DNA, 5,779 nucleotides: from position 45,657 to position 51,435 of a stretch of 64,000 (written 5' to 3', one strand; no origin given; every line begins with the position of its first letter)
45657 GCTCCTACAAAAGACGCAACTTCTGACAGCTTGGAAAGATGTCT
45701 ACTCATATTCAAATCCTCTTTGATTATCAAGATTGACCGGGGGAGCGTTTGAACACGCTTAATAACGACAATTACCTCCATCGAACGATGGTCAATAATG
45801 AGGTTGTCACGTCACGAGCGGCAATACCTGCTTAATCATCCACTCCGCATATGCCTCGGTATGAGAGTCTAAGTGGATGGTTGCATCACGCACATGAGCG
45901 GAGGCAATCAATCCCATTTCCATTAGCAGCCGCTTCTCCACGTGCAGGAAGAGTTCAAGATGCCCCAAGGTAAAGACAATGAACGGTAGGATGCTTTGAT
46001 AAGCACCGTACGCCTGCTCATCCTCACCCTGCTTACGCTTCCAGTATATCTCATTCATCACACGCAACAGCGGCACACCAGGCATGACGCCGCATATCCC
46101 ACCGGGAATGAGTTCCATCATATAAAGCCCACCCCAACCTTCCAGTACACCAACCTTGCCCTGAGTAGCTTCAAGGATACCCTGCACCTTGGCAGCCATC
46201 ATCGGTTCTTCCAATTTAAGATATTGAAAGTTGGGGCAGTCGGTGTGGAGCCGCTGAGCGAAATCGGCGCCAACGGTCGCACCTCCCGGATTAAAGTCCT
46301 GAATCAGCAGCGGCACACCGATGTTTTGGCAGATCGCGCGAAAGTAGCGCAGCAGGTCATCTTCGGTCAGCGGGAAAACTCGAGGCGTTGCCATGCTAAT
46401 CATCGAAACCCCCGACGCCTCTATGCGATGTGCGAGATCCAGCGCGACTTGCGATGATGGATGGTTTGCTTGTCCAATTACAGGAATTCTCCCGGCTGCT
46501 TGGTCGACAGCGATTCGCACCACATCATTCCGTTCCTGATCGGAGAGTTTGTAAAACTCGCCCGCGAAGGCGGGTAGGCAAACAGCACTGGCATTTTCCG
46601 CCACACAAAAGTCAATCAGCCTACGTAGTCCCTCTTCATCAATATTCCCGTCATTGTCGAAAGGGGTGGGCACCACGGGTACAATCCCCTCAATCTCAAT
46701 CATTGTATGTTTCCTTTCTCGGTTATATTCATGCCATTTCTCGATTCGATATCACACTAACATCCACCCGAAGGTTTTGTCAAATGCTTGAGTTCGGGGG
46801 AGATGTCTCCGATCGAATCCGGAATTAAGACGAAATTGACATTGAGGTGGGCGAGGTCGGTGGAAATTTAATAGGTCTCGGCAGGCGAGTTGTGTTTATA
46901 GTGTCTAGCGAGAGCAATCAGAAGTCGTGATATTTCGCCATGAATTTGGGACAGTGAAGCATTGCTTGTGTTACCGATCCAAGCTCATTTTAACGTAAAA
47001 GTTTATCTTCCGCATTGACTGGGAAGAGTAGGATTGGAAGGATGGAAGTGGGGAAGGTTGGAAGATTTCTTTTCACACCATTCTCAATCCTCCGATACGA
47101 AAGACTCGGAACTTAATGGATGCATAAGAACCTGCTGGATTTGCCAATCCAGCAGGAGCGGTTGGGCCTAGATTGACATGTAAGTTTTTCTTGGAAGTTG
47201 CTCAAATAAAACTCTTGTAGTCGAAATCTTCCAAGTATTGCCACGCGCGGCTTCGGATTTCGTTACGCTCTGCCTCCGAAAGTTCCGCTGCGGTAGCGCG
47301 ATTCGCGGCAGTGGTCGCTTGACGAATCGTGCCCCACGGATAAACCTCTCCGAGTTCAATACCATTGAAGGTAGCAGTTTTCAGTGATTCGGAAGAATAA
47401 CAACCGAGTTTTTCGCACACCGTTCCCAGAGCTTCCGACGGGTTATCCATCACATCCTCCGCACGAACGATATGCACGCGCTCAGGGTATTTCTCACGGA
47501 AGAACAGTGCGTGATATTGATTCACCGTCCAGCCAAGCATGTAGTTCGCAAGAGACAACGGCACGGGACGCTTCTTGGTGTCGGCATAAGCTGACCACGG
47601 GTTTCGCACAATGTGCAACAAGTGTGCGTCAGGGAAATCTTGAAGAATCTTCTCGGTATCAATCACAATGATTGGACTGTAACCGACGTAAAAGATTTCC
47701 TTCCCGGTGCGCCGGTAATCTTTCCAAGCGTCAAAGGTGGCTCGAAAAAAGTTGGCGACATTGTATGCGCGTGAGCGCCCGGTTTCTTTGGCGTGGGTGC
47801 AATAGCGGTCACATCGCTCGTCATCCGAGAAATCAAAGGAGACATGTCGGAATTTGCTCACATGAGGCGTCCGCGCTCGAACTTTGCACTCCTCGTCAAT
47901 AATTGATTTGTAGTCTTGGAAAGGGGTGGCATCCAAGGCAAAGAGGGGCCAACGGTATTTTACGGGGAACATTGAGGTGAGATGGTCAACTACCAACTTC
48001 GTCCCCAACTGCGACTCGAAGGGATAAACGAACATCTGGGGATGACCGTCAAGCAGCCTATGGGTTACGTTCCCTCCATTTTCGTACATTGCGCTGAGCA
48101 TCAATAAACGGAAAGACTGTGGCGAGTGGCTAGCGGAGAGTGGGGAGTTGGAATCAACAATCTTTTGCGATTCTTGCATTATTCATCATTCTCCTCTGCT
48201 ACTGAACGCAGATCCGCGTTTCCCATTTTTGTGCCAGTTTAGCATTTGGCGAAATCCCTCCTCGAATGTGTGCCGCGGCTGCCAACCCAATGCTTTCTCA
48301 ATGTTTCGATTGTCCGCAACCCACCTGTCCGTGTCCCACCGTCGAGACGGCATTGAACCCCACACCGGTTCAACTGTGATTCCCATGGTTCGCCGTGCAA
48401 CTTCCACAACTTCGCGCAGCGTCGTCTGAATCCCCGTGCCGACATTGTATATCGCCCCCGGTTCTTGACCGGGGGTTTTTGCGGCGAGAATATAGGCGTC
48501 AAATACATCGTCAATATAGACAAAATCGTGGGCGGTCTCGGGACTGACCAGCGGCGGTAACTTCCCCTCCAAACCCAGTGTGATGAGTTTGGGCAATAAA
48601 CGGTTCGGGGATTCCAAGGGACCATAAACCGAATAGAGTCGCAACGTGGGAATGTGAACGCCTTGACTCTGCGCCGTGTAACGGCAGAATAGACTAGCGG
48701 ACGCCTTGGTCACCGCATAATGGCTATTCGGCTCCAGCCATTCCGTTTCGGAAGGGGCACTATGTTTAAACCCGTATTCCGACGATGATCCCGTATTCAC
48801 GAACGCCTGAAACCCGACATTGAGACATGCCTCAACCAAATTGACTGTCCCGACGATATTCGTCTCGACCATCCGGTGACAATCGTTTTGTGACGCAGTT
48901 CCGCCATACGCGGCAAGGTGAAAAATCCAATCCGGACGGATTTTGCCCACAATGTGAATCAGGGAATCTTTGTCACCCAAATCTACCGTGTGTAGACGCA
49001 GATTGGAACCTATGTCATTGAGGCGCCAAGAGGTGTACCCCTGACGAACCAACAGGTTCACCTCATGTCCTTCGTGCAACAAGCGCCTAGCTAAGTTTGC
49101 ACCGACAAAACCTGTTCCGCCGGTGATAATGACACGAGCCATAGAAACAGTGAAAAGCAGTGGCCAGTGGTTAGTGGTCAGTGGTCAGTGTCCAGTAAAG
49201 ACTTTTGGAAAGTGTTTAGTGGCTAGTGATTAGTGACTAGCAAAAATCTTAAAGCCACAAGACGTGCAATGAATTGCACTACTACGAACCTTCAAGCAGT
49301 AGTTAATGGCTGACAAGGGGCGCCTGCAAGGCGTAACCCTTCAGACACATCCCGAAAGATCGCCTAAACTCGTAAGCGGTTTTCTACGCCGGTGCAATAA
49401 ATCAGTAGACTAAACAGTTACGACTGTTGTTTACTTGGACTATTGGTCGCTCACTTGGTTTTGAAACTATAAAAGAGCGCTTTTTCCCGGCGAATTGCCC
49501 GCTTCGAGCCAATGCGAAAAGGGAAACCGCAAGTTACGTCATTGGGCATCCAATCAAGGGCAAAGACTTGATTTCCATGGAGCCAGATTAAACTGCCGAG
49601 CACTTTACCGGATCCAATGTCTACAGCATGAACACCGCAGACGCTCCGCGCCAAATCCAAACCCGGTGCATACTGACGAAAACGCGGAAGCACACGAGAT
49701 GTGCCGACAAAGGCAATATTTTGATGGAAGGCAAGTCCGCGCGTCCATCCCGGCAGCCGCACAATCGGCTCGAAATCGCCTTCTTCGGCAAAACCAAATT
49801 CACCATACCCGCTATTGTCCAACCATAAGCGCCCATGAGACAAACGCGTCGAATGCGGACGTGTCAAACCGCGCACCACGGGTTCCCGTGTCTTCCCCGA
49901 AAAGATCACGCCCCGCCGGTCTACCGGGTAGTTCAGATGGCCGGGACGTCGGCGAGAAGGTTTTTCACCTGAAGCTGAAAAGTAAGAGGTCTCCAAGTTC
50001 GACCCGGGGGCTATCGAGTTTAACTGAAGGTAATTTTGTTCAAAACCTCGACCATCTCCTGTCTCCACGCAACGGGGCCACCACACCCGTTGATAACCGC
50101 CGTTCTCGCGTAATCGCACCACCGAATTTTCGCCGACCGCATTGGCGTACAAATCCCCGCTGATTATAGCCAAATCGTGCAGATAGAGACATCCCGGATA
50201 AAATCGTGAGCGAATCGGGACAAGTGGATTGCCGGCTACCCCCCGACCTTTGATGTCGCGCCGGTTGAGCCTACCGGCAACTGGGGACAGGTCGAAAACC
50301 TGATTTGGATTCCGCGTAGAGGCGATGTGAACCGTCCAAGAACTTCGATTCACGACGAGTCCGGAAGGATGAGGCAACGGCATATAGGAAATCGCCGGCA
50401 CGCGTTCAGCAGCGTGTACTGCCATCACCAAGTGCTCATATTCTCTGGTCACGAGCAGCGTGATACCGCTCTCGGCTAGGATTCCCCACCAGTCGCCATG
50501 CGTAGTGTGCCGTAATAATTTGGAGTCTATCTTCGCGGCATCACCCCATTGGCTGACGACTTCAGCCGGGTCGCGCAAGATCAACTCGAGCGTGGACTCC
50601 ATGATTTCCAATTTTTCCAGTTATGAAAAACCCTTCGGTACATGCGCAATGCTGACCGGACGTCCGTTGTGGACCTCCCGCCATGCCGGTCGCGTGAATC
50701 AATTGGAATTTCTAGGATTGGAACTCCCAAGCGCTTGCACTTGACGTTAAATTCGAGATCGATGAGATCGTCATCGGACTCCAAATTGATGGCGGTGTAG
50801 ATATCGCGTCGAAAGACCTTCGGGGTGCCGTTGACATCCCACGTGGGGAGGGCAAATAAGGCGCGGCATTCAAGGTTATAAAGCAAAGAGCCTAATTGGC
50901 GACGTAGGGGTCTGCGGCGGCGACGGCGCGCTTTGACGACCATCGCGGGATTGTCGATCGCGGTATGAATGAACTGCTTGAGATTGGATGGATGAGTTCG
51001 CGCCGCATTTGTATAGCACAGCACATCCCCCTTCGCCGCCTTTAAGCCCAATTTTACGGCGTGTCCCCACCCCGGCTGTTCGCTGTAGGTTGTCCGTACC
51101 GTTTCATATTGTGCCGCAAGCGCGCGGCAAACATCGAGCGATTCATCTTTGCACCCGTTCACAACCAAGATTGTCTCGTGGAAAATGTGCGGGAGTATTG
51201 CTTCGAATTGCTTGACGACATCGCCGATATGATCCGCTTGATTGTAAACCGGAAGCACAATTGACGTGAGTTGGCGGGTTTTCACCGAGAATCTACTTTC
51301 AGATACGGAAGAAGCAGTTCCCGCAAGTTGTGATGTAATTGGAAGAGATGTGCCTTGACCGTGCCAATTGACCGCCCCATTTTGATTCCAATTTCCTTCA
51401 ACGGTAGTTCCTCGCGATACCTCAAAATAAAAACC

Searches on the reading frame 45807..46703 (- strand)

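Call 17: search_protein_families(library=pfam, proteins=[window:45807-46703:-])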
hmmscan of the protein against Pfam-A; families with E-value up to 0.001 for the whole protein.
window:45807-46703:- (298 aa): 1 family
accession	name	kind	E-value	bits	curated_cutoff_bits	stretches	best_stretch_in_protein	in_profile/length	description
PF00701.28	DHDPS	-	3.1e-29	102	22.1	1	5-284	3-280/289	Dihydrodipicolinate synthetase family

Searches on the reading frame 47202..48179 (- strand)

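Call 17: search_protein_families(library=pfam, proteins=[window:47202-48179:-])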
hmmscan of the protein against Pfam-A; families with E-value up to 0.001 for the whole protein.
window:47202-48179:- (325 aa): 1 family
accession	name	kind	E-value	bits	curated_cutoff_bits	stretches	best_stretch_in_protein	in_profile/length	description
PF13469.12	Sulfotransfer_3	-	1.8e-10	41.9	27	1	37-260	13-212/216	Sulfotransferase family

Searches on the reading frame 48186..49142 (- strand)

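Call 17: search_protein_families(library=pfam, proteins=[window:48186-49142:-])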
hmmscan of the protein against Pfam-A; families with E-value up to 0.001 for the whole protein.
window:48186-49142:- (318 aa): 10 families
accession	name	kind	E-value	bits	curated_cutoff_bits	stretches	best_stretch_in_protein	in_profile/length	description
PF01370.27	Epimerase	-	1e-48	166.3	20.9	1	4-235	1-240/240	NAD dependent epimerase/dehydratase family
PF16363.11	GDP_Man_Dehyd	-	8.2e-47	160.7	27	1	5-300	1-332/332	GDP-mannose 4,6 dehydratase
PF01073.25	3Beta_HSD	-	9.5e-19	67.9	22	1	5-223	1-231/280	3-beta hydroxysteroid dehydrogenase/isomerase family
PF04321.23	RmlD_sub_bind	-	2.6e-11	43.6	27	1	3-154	2-137/287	RmlD substrate binding domain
PF02719.21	Polysacc_synt_2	-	5.1e-11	42.7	20.2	1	4-116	1-125/293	Polysaccharide biosynthesis protein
PF07993.18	NAD_binding_4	-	9.5e-08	31.9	20.1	0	6-35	1-33/258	Male sterility protein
PF13460.12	NAD_binding_10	-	2e-07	31.5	27.2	1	8-147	1-125/184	NAD(P)H-binding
PF00106.31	adh_short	-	2.3e-05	24.4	26.6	1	4-108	3-121/195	short chain dehydrogenase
PF08659.16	KR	-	3.1e-05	24.4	22.6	1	3-121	2-138/180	KR domain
PF05368.20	NmrA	-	0.00014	22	27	1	3-116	4-104/298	NmrA-like family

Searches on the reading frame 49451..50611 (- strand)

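Call 18: search_protein_families(library=pfam, proteins=[window:49451-50611:-])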
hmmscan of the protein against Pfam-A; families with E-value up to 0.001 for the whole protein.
window:49451-50611:- (386 aa): 1 family
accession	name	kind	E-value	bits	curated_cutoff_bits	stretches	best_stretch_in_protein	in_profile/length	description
PF16261.11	DUF4915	-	9.5e-49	166.8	35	1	41-357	3-309/316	Domain of unknown function (DUF4915)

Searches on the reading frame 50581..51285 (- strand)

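Call 18: search_protein_families(library=pfam, proteins=[window:50581-51285:-])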
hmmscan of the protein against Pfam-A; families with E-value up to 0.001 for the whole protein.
window:50581-51285:- (234 aa): 2 families
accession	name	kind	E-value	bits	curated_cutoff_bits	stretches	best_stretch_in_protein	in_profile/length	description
PF00535.33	Glycos_transf_2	-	2.8e-13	50.6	23.3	1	8-163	1-164/168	Glycosyl transferase family 2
PF13641.12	Glyco_tranf_2_3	-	9.4e-07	29.5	27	1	7-134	3-134/230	Glycosyltransferase like family 2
